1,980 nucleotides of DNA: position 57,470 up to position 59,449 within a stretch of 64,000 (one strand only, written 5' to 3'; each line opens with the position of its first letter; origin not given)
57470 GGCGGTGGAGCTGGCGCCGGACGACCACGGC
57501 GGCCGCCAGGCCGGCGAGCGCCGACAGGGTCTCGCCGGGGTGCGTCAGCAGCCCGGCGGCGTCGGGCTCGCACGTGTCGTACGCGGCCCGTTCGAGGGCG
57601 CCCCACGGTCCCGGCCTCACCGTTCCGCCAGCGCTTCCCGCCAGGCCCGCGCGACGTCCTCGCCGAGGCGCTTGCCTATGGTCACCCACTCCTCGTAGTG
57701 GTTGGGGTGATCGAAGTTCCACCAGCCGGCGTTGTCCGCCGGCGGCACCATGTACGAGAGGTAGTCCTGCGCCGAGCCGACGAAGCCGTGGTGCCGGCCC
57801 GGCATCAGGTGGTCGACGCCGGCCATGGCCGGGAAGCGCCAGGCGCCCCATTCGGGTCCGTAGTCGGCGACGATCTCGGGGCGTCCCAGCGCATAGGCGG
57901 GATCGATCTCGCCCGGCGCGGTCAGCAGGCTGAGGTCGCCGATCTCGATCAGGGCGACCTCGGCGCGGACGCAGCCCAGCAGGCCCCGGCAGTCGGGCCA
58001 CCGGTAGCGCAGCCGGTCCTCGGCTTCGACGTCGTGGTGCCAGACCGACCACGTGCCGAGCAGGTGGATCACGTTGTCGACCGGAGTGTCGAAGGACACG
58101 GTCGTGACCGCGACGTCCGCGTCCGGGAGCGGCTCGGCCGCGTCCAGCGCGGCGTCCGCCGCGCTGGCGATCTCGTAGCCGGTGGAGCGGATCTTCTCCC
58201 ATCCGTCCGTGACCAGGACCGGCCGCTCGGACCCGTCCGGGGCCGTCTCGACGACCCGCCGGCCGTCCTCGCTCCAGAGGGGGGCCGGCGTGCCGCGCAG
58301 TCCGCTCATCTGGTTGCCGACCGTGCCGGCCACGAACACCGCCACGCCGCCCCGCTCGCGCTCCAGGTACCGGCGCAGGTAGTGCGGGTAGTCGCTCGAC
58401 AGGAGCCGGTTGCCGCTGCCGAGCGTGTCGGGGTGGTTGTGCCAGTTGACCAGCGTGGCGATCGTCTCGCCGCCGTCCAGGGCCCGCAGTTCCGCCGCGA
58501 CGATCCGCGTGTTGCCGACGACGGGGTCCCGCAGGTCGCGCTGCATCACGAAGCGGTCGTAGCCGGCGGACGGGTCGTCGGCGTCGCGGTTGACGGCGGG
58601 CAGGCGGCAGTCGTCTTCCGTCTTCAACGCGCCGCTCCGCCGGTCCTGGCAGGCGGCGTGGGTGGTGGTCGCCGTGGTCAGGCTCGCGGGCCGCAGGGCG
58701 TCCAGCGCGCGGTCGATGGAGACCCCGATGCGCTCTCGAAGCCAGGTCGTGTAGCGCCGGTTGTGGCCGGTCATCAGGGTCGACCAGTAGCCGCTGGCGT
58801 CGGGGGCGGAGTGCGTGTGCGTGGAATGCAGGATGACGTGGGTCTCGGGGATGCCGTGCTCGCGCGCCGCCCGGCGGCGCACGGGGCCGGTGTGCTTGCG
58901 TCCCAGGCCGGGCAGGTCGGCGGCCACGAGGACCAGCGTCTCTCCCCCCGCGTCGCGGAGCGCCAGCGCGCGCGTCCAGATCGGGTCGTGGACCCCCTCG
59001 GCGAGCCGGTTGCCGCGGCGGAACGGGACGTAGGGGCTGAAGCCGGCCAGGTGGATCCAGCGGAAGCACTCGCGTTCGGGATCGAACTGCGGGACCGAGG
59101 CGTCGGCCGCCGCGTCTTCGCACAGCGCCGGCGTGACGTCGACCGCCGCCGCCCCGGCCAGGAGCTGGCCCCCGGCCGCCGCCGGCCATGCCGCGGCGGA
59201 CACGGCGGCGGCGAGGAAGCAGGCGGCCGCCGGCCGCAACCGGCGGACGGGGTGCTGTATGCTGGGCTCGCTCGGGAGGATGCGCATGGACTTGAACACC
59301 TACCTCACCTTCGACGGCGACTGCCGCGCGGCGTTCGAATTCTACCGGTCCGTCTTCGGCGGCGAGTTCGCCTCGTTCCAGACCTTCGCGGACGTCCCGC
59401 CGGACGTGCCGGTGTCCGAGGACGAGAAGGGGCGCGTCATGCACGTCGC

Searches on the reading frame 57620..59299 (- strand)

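Call 68: search_protein_families(library=pfam, proteins=[window:57620-59299:-], max_evalue=0.00001)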
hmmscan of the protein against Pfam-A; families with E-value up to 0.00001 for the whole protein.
window:57620-59299:- (560 aa): 1 family
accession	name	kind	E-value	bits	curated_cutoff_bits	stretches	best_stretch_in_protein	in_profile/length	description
PF04734.18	Ceramidase_alk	-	1.4e-07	31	32.1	1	97-222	26-157/509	Neutral/alkaline non-lysosomal ceramidase, N-terminal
